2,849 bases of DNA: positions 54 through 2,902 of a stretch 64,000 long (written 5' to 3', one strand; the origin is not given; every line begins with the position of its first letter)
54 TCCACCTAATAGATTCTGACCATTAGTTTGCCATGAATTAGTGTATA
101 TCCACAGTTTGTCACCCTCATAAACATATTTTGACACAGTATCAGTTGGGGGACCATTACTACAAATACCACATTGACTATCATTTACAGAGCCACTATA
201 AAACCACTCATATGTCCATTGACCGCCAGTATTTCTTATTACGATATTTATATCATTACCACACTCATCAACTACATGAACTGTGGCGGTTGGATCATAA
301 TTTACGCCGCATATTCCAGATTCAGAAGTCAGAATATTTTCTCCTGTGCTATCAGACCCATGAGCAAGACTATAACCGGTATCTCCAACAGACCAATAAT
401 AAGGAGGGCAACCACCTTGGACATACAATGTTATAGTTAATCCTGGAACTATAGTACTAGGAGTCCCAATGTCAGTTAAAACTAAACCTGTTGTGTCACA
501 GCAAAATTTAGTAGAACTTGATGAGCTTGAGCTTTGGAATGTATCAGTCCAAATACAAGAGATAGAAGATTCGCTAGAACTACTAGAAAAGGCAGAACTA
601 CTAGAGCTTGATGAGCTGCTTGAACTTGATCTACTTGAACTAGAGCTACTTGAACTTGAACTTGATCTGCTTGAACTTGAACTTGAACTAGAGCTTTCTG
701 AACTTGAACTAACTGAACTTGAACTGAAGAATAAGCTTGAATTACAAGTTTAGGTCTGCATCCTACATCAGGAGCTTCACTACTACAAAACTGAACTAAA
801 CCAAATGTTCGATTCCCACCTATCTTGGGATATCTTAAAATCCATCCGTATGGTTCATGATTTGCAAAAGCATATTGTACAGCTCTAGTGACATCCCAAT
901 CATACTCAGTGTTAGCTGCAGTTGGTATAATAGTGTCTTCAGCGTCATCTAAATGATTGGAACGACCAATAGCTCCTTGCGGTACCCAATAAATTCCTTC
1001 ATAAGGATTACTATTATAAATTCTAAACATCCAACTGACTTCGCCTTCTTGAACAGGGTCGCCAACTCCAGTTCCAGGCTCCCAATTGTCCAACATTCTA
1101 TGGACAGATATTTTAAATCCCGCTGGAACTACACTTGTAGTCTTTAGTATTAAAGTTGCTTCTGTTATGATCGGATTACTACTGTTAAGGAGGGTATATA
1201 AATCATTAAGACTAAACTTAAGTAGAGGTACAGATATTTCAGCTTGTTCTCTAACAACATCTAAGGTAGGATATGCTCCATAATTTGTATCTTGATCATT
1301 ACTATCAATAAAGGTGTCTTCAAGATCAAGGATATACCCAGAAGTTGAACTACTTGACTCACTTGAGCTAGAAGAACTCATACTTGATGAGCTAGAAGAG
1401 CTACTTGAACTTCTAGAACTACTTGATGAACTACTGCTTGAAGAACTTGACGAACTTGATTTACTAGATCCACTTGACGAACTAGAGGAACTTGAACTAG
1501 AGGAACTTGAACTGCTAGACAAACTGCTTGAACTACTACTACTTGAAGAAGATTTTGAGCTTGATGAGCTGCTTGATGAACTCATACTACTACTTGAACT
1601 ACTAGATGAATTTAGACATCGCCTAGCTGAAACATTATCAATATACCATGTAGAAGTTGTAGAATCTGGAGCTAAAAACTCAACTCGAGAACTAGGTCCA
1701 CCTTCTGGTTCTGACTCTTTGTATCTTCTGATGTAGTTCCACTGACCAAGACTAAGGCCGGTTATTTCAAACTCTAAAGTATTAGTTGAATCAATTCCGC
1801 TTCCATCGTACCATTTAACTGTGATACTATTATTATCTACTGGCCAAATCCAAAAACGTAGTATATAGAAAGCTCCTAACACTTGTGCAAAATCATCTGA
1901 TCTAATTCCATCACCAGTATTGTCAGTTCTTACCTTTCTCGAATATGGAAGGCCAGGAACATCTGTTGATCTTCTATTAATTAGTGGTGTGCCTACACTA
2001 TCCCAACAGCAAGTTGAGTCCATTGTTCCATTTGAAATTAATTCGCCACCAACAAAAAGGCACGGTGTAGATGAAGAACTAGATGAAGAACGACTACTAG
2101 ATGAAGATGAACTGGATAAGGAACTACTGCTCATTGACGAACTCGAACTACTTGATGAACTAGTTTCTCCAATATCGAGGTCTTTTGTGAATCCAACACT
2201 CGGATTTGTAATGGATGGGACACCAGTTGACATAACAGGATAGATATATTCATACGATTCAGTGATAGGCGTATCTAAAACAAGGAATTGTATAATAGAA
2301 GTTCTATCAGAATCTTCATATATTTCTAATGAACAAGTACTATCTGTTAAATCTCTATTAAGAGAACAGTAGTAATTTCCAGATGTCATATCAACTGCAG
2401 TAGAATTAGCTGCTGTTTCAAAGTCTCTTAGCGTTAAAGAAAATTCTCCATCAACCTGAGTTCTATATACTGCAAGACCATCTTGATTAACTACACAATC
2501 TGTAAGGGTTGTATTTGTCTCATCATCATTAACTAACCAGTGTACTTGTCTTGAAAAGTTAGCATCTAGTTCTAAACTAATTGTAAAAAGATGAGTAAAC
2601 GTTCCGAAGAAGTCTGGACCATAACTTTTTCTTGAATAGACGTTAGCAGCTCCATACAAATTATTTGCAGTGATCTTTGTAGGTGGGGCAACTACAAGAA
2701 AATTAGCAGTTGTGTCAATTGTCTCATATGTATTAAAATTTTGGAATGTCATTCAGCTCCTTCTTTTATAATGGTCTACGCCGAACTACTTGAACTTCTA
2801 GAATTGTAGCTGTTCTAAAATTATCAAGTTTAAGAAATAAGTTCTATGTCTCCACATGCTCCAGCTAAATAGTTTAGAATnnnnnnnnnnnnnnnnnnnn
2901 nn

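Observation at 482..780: Frame discontinuity in the tail-fibre gene: the Ser-repeat is read as VQVQ..., while a -1 frame continues as poly-Ser plus a Cys-rich C-terminal domain to the window edge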

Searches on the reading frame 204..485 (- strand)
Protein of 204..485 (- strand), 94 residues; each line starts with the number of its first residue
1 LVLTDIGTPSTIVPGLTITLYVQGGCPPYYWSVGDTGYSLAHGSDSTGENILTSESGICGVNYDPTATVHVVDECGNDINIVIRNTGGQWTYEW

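Call 39: find_related_loci(query=A2, collection=viral_contigs, flank=5000)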
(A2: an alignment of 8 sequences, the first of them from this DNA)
Query A2 (94 aa) in viral_contigs; peptide patterns used: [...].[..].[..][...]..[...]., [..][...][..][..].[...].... (x = any residue, [..] = any of these).
47 stretches matched a pattern; 5 encode a relative of the query (tblastn E <= 1e-3); 5 distinct loci.
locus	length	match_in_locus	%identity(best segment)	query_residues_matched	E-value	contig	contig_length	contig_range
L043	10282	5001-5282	48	1-93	3e-23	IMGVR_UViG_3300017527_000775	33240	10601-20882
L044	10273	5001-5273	45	1-91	5e-22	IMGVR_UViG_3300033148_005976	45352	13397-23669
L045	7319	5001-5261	34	8-90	1e-12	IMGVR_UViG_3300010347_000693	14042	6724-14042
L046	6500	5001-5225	37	9-87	1e-11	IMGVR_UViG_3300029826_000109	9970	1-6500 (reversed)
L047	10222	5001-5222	36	5-84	8e-10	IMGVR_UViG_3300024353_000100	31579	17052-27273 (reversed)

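Call 49: find_homologous_proteins(query=A2, max_evalue=0.00001)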
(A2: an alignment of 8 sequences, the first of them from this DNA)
Query A2 (8 sequences) (94 aa, profile of the alignment): 16 proteins with E <= 0.00001 among 461 candidates.
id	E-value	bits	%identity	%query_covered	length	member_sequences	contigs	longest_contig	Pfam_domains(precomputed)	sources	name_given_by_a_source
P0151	4.8e-11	61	37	79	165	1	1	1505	-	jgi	-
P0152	2.3e-10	58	49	56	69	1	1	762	-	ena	-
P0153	3.3e-10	58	43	50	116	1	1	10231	-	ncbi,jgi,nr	ncbi:MAG: hypothetical protein JRJ00_13070 [Deltaproteobacteria bacterium]|nr:hypothetical protein [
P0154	1.7e-9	56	43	39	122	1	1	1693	-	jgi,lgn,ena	-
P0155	2.3e-9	55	51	37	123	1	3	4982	-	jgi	-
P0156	7.1e-9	54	57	39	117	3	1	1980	-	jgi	-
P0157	3.1e-8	52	39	72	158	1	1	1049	-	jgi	-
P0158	3.5e-8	51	40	56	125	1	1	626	-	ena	-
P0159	4.6e-8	51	40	56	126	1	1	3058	-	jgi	jgi:hypothetical protein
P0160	1.2e-7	50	65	33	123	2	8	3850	-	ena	-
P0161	1.9e-7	49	42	48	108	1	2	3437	-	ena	-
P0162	3.0e-7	48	53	51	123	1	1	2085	-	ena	-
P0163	1.8e-6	46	42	51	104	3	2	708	-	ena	-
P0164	2.8e-6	45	39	35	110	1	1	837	-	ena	-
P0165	3.2e-6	45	53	45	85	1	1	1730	-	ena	-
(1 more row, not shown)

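Call 64: find_encoding_contigs(protein=P0153, flank=3000, max_places=2)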
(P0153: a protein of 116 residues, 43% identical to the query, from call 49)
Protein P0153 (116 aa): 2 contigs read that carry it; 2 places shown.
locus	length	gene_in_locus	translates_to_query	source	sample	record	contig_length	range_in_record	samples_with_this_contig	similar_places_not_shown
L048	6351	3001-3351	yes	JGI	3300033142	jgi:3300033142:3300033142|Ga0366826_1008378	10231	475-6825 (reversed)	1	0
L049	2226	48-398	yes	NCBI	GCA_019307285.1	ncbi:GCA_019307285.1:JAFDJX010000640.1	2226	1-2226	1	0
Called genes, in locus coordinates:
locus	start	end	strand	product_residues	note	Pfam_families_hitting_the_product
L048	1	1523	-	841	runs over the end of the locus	PF13510:Fer2_4 (weak), PF12838:Fer4_7, PF13187:Fer4_9 (weak), PF22117:Fer4_Nqo3, PF14691:Fer4_20, PF07992:Pyr_redox_2, PF13450:NAD_binding_8, PF13738:Pyr_redox_3, +10 more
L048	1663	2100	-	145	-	PF00583:Acetyltransf_1, PF13673:Acetyltransf_10 (weak), PF13508:Acetyltransf_7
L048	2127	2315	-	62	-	-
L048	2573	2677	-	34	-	-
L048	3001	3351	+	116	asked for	-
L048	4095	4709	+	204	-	PF01936:NYN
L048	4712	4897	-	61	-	-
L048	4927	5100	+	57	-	-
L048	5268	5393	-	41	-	-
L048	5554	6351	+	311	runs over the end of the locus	PF06574:FAD_syn, PF01687:Flavokinase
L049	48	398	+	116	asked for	-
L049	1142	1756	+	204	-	PF01936:NYN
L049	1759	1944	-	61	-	-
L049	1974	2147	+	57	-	-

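Call 65: find_encoding_contigs(protein=P0160, flank=3000, max_places=3)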
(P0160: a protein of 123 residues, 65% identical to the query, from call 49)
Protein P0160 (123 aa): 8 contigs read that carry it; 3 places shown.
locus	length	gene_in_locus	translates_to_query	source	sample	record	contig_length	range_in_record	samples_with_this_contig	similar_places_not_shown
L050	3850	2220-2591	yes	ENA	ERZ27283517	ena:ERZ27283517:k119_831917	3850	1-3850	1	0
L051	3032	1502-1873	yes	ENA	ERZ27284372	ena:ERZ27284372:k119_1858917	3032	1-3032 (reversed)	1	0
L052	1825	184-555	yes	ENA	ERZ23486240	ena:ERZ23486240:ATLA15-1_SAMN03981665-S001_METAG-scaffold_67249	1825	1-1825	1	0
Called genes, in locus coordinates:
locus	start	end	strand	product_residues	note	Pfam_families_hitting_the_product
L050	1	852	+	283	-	?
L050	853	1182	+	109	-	-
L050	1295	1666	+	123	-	-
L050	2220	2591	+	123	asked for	-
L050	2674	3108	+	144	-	-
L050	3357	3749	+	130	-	-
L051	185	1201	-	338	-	PF01548:DEDD_Tnp_IS110, PF02371:Transposase_20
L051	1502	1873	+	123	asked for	-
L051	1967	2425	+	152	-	-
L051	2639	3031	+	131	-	?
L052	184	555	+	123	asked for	-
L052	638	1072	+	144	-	-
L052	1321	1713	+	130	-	-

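Call 66: find_encoding_contigs(protein=P0155, flank=3000, max_places=2)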
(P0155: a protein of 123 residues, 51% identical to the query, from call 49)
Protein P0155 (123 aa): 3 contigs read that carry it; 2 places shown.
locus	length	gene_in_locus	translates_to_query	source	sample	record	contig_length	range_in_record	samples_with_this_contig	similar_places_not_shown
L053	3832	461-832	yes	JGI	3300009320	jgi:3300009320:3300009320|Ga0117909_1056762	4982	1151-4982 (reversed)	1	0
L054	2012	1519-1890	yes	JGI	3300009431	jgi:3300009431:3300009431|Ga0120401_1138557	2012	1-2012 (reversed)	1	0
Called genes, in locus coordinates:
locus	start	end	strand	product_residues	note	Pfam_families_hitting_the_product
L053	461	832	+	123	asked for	-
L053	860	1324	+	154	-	-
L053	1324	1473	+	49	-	-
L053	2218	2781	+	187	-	-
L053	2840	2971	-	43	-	-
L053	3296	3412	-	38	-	-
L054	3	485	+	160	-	?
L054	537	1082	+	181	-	PF07661:MORN_2 (faint)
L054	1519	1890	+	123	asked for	-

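Call 83: search_protein_families(library=phrogs, proteins=[L044:1895-4381:+, L043:5986-7329:+, L043:2902-3444:+, L044:6035-6592:+, L043:3990-5177:+], max_evalue=0.001)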
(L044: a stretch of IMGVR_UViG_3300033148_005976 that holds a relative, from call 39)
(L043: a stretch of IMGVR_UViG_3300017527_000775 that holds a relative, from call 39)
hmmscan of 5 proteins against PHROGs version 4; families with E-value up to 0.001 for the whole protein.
L044:1895-4381:+ (828 aa): 0 families

L043:5986-7329:+ (447 aa): 0 families

L043:2902-3444:+ (180 aa): 0 families

L044:6035-6592:+ (185 aa): 0 families

L043:3990-5177:+ (396 aa): 0 families

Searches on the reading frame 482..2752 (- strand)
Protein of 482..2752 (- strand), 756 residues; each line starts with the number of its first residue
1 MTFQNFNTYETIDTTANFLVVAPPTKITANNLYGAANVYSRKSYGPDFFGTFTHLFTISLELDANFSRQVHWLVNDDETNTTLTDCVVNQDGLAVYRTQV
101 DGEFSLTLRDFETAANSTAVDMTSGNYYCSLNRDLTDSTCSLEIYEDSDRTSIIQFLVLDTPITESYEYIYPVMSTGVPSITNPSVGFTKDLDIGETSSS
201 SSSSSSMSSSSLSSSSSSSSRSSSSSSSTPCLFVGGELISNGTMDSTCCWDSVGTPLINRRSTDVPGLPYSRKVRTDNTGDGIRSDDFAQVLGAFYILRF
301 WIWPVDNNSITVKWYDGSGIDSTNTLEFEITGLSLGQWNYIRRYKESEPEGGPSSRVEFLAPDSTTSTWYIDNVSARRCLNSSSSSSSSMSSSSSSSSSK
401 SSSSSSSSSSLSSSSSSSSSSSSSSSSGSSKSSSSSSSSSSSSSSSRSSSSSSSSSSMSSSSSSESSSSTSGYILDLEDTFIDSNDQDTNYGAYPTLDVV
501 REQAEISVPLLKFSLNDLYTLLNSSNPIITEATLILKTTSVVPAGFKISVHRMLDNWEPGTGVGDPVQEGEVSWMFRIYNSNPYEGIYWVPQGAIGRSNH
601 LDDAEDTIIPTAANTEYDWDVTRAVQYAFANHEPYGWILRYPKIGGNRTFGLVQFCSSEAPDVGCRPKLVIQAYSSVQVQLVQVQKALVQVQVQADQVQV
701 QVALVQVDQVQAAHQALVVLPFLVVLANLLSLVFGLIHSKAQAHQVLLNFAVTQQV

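Call 7: search_protein_families(library=pfam, proteins=[window:482-2752:-], max_evalue=1)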
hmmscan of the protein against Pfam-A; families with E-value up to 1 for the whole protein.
window:482-2752:- (756 aa): 2 families
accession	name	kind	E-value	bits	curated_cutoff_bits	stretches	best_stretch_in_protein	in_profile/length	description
PF03105.24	SPX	-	0.24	11.8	27.8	1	382-488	40-147/340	SPX domain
PF02862.22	DDHD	-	0.62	10.6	28.3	0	383-466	94-177/258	DDHD domain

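Call 12: search_protein_families(library=phrogs, proteins=[window:482-2752:-], max_evalue=0.001)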
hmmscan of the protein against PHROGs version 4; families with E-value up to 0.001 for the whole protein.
window:482-2752:- (756 aa): 0 families

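Call 16: find_encoding_contigs(protein=window:482-2752:-, flank=10000)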
Protein window:482-2752:- (756 aa): no gene with exactly this product is on record in the collection.

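Call 18: search_protein_families(library=ncbifam, proteins=[window:482-2752:-], max_evalue=1)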
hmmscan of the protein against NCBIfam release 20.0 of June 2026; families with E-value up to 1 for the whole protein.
window:482-2752:- (756 aa): 0 families

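Call 47: search_solved_structures(query=window:725-2752:-, max_evalue=1)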
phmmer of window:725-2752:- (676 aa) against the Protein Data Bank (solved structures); distinct sequences matched with E-value up to 1: 7.
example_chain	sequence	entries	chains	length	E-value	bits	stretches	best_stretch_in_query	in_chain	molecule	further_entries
6hiv_BN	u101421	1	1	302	0.0019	19.7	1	428-461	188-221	mL80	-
9c39_A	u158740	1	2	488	0.19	13.1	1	102-230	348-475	Portal protein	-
6hiv_BB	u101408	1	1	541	0.36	12.2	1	382-462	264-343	mL68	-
1lsh_B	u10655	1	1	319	0.48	11.8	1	433-470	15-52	LIPOVITELLIN (LV-2)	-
9mt4_B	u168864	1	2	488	0.5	11.7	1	102-230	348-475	Portal protein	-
6hiv_BK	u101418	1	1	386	0.7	11.3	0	394-447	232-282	mL77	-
9fia_B9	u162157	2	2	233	0.77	11.1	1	385-436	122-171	DnaJ domain-containing protein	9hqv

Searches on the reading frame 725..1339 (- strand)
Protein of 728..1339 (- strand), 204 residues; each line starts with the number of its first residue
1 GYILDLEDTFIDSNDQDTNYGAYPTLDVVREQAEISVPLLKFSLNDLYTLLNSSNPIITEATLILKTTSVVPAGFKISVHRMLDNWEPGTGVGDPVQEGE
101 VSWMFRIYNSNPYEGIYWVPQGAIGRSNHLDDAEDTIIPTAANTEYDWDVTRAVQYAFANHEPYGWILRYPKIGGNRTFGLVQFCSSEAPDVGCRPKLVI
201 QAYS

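Call 27: find_related_loci(query=window:728-1339:-, collection=viral_contigs, flank=6000)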
Query seq(204 aa) (204 aa) in viral_contigs; peptide patterns used: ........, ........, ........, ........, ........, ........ (x = any residue, [..] = any of these).
17 stretches matched a pattern, but none encodes a relative of the query by tblastn (E <= 1e-3).

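Call 71: search_protein_families(library=pfam, proteins=[window:725-1336:-], max_evalue=10)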
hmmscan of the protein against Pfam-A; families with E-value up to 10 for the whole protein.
window:725-1336:- (204 aa): 1 family
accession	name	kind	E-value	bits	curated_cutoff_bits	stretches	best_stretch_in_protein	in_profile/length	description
PF24517.2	CBM96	-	3.6e-08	33.9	26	2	6-65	9-63/164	Carbohydrate-binding module family 96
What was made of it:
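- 725..2752 (-): Frame-0 part of the gene (676 codons). It comprises an N-terminal domain (2752-2162), Ser linker 1 (about 2161-2093), a second globular domain (about 2092-1610), Ser linker 2 (1609-1337), a CBM96 carbohydrate-binding module (1336-731), and the first two Ser codons of linker 3 (730-725). Call 71: PF24517 CBM96, E 3.6e-8, 33.9 bits against a cut-off of 26.
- On CBM96 (Pfam PF24517), module before the break: Call 71: window:725-1336:- scores 33.9 bits (cut-off 26), E 3.6e-8, in two stretches.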
